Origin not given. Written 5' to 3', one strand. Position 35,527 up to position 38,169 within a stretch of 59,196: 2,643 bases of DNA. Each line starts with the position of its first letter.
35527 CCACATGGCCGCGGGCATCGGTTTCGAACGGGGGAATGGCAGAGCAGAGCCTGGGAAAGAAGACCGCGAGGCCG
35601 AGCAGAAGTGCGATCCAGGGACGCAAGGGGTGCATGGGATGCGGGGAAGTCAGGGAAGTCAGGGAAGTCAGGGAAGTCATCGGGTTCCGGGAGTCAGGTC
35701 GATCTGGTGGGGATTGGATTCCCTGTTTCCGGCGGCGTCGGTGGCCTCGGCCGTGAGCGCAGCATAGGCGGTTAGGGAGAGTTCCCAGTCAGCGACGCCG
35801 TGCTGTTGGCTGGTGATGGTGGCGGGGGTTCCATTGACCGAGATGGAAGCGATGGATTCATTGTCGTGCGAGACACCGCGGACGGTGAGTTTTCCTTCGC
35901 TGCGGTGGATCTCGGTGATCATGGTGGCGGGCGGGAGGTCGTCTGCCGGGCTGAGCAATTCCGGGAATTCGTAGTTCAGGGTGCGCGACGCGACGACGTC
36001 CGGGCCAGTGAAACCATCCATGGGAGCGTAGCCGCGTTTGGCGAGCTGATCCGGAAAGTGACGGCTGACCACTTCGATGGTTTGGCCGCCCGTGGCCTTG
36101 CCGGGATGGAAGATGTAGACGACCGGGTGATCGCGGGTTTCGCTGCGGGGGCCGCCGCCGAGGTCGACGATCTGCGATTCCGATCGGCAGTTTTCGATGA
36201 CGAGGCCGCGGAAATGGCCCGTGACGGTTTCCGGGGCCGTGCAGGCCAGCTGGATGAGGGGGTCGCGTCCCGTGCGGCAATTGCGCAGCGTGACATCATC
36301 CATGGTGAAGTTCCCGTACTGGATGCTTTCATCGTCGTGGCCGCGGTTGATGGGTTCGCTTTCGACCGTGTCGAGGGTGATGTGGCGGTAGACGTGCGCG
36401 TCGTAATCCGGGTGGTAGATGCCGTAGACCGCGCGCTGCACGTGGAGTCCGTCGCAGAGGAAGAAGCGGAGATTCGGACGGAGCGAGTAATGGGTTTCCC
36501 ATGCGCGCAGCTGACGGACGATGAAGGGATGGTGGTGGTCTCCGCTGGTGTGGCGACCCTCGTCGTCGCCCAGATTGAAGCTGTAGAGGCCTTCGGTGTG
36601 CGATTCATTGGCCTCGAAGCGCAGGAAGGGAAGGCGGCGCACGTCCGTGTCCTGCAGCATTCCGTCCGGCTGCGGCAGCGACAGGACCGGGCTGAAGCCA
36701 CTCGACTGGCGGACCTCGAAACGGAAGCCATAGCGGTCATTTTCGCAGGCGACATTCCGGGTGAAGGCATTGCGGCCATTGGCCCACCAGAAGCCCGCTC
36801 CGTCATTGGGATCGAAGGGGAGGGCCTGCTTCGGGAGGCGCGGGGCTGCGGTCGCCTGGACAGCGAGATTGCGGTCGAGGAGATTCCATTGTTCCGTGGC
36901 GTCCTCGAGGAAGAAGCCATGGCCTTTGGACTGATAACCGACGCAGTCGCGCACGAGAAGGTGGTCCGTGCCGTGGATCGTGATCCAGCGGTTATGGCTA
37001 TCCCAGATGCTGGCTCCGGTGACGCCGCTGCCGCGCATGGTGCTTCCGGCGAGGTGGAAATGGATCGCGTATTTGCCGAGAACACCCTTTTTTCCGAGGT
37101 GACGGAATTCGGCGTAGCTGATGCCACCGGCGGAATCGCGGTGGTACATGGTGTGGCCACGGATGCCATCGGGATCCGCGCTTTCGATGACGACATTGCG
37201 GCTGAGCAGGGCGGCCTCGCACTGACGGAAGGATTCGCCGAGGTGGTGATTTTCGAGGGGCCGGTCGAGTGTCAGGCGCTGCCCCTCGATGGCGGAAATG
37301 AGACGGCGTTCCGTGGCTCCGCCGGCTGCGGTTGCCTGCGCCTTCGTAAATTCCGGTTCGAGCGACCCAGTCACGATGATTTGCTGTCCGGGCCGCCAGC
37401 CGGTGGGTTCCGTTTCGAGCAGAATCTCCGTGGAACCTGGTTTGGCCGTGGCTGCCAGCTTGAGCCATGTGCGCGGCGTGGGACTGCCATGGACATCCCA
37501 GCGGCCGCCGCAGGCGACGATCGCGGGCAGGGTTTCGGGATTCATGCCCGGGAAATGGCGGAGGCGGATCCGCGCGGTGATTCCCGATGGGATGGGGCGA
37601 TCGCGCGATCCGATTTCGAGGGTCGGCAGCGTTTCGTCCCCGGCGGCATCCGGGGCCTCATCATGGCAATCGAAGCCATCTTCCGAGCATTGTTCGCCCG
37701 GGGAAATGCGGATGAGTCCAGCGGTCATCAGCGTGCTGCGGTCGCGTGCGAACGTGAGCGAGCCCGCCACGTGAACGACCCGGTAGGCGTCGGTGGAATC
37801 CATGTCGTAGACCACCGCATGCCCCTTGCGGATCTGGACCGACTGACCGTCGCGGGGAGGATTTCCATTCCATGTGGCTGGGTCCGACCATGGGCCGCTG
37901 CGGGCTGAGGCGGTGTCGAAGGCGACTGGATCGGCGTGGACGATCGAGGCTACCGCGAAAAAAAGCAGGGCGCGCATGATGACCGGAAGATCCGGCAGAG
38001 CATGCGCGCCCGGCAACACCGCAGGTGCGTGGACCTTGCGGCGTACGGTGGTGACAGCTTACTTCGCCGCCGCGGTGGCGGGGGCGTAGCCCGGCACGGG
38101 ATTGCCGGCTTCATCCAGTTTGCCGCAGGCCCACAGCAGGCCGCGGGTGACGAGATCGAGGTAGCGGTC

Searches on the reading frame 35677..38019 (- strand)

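Call 57: search_protein_families(library=pfam, proteins=[window:35677-38019:-], max_evalue=0.0001)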
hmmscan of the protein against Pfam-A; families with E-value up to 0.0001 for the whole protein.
window:35677-38019:- (780 aa): 2 families
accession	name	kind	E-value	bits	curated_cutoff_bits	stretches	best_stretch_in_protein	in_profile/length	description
PF24606.1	CEMIP_beta-hel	-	3.8e-39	135.1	27.3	1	288-476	4-207/212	CEMIP beta-helix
PF10162.14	G8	-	3.5e-12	46.7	22.9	1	49-189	1-124/124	G8 domain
